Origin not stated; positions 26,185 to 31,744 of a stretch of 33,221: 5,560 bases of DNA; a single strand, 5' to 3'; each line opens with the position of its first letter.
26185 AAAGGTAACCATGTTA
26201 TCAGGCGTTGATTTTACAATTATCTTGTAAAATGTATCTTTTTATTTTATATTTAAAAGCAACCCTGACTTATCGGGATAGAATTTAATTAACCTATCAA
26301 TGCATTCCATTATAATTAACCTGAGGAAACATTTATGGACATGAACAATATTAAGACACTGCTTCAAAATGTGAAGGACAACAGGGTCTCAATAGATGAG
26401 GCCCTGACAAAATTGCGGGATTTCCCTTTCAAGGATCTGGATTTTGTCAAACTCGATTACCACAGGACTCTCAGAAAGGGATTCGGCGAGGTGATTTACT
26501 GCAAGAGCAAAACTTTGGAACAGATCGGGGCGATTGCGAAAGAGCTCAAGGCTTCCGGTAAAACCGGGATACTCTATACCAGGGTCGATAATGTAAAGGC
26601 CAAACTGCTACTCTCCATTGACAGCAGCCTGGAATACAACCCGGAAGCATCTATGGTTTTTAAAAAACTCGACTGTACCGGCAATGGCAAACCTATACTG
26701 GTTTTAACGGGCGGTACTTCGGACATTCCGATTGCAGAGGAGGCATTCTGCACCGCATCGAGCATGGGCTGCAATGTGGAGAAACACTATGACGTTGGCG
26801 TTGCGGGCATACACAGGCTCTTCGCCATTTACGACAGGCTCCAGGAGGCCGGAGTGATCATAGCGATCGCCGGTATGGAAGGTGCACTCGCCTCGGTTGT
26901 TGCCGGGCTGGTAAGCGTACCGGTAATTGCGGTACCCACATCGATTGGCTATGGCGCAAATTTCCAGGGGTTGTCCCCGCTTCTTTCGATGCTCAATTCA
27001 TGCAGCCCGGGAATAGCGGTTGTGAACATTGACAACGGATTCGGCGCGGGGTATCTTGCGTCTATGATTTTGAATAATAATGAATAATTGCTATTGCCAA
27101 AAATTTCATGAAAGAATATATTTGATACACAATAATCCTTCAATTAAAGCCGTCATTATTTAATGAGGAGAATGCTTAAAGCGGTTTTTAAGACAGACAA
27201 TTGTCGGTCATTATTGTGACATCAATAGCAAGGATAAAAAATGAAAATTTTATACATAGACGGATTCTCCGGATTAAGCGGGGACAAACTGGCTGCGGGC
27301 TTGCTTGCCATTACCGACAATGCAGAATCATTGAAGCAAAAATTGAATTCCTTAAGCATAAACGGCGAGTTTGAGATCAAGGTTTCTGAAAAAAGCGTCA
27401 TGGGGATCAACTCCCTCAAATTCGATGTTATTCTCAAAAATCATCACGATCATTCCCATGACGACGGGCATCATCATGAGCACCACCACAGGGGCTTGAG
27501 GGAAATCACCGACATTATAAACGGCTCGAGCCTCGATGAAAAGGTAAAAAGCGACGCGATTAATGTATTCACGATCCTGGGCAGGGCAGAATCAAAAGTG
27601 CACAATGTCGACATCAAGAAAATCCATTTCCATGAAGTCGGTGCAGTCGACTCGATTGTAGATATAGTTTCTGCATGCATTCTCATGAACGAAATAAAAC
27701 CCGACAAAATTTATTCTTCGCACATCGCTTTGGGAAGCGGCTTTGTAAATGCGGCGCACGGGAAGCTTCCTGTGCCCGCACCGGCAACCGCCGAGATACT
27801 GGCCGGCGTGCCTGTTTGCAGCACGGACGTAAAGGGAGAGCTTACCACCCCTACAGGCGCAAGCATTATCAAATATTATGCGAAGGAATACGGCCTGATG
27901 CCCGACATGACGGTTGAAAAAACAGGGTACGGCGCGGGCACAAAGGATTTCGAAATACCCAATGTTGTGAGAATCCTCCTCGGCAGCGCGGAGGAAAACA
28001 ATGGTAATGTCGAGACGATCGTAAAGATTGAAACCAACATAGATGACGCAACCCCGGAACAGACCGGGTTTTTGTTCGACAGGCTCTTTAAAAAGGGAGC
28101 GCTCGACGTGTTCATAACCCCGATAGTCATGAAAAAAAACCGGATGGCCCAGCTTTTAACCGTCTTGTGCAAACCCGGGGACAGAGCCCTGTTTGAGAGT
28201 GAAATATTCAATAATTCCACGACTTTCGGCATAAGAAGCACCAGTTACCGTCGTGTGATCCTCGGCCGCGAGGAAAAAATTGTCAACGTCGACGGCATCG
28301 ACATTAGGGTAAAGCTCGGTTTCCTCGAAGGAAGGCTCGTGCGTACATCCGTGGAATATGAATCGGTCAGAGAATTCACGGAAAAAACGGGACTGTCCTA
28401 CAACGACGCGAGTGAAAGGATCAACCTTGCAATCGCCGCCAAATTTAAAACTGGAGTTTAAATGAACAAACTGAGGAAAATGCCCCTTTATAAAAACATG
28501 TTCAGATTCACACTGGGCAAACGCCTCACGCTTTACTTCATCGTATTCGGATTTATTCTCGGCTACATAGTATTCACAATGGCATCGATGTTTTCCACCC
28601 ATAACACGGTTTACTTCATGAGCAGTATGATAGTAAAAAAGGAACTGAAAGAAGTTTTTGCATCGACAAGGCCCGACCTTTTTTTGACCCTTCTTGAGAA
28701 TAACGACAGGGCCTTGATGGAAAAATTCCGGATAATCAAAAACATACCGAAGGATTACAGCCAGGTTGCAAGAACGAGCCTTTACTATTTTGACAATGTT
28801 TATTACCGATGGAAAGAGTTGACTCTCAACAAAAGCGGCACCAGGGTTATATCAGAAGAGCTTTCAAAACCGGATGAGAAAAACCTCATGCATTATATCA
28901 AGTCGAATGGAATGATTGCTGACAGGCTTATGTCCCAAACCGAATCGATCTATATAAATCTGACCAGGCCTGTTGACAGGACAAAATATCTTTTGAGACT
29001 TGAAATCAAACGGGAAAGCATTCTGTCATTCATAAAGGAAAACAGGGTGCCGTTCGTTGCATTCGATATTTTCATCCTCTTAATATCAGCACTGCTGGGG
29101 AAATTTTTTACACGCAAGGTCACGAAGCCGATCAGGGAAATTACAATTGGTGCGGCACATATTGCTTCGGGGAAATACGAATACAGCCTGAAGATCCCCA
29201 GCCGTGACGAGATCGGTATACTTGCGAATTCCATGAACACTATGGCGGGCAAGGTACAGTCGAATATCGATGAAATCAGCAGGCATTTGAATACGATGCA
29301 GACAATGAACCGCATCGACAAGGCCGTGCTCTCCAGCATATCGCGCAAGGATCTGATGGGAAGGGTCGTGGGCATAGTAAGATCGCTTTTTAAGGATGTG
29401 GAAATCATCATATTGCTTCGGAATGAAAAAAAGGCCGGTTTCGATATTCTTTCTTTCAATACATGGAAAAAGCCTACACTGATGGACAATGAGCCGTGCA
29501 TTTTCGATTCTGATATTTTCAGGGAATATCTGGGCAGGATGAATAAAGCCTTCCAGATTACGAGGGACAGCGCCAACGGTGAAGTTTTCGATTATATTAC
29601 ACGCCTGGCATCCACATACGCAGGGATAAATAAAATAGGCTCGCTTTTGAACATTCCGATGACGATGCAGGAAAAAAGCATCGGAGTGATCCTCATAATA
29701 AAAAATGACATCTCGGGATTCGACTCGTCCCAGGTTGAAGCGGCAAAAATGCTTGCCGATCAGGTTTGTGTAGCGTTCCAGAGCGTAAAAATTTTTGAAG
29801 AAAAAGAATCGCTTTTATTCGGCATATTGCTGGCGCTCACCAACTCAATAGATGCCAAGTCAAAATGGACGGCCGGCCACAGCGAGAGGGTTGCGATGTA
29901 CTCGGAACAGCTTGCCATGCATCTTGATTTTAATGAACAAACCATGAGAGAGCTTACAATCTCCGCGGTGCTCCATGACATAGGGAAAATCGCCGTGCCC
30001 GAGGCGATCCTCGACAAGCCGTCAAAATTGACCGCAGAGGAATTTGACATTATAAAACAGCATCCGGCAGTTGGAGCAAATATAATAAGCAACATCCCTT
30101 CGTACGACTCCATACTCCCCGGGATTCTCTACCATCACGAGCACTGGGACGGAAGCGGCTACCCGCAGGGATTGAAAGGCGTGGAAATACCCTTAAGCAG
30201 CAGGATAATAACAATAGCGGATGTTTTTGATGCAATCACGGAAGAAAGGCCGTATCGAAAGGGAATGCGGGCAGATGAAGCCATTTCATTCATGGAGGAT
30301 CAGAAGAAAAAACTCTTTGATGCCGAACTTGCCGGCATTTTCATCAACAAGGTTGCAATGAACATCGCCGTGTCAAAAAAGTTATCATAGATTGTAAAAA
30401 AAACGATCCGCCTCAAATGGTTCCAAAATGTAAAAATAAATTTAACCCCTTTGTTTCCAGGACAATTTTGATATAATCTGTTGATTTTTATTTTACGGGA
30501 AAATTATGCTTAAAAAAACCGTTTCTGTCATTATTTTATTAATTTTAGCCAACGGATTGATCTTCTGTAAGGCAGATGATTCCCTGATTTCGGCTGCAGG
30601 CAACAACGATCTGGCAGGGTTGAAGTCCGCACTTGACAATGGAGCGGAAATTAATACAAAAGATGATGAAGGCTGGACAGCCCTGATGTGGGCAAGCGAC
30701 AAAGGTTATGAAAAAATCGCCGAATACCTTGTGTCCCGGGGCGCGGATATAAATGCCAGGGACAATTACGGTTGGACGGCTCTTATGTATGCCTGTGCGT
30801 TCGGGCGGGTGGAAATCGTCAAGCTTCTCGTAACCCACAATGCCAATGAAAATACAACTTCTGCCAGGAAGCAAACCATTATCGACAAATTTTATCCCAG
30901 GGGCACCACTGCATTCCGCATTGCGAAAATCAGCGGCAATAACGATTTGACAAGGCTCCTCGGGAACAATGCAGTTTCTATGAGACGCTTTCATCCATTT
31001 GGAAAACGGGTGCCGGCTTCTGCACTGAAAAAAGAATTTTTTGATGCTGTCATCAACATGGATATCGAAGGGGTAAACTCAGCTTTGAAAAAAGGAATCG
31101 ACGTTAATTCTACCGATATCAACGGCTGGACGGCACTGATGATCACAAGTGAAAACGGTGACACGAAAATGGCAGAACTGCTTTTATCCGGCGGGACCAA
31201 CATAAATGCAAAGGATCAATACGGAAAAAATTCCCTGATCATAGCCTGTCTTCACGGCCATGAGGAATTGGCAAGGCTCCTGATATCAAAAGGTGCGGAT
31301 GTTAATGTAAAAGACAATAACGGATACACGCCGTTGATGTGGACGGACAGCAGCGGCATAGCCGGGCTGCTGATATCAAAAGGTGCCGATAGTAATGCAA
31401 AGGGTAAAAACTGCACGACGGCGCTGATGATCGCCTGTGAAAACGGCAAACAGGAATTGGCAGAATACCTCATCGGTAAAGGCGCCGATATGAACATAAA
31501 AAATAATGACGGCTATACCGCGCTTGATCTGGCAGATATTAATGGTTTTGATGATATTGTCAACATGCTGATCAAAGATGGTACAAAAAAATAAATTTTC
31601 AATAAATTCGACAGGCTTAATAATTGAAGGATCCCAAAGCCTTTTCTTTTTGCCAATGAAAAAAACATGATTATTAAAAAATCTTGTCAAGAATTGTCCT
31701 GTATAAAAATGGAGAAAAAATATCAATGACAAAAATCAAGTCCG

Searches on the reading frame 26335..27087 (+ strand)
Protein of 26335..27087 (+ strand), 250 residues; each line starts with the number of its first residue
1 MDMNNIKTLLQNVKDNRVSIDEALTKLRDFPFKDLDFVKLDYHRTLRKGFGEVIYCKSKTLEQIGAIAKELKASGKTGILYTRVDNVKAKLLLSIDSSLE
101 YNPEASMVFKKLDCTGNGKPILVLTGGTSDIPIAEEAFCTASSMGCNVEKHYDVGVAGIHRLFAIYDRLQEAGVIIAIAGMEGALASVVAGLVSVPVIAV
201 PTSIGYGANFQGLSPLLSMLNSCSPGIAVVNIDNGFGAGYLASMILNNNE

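Call 6: search_protein_families(library=pfam, proteins=[window:26335-27087:+], max_evalue=0.001)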
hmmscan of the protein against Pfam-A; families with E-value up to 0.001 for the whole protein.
window:26335-27087:+ (250 aa): 1 family
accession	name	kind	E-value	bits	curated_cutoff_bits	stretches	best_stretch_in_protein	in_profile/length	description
PF00731.26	AIRC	-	2.2e-18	66.6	30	1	121-248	2-129/148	AIR carboxylase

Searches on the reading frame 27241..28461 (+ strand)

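Call 65: search_protein_families(library=pfam, proteins=[window:27241-28461:+], max_evalue=0.01)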
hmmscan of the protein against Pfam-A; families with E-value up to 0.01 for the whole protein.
window:27241-28461:+ (406 aa): 2 families
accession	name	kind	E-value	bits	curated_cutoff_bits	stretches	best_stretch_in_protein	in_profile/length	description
PF01969.22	Ni_insertion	-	2.6e-134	448.5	22.1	1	4-389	1-373/375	Nickel insertion protein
PF10986.14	ZrgA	-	0.0034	17.8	27.4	1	24-83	45-100/161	ZrgA family zinc uptake protein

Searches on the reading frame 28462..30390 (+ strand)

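Call 65: search_protein_families(library=pfam, proteins=[window:28462-30390:+], max_evalue=0.01)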
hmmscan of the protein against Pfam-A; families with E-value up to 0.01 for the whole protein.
window:28462-30390:+ (642 aa): 6 families
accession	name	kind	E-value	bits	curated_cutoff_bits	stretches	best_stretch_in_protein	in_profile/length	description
PF13487.12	HD_5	-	3.9e-45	154.1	27.2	1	460-623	4-170/170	HD domain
PF01966.28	HD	-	8e-21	74.9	22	1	471-591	2-115/116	HD domain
PF00672.30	HAMP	-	1.2e-12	48.4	25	1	215-266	1-52/53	HAMP domain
PF08668.18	HDOD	-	0.00016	21.7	22.9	1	464-525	91-148/196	HDOD domain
PF13185.12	GAF_2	-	0.00066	20.3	28.6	1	386-439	82-135/136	GAF domain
PF01590.32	GAF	-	0.0098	16.9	22.4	0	390-438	85-132/133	GAF domain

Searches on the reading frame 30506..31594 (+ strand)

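Call 65: search_protein_families(library=pfam, proteins=[window:30506-31594:+], max_evalue=0.01)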
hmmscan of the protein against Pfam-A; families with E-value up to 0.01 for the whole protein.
window:30506-31594:+ (362 aa): 7 families
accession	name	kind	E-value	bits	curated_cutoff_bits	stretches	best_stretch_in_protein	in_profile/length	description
PF12796.13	Ank_2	-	6.2e-58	193.8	27.3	3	27-117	1-88/90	Ankyrin repeats (3 copies)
PF00023.36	Ank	-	1.8e-54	179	21.1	5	56-87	2-33/33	Ankyrin repeat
PF13637.12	Ank_4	-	5.3e-48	160.4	22.7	6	60-109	1-50/50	Ankyrin repeats (many copies)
PF13857.12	Ank_5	-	1.1e-38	131.2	27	5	289-343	1-56/56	Ankyrin repeats (many copies)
PF13606.12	Ank_3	-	2e-34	113.6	22.3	3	88-116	1-29/30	Ankyrin repeat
PF23745.1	ANK_LRRK2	-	3.8e-12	46.6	27.5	0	214-264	38-88/130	LRRK2 ANK repeat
PF24521.3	Ank_KRIT1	-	2.7e-08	34.1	80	0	17-126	11-122/149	KRIT1 ankyrin-repeats domain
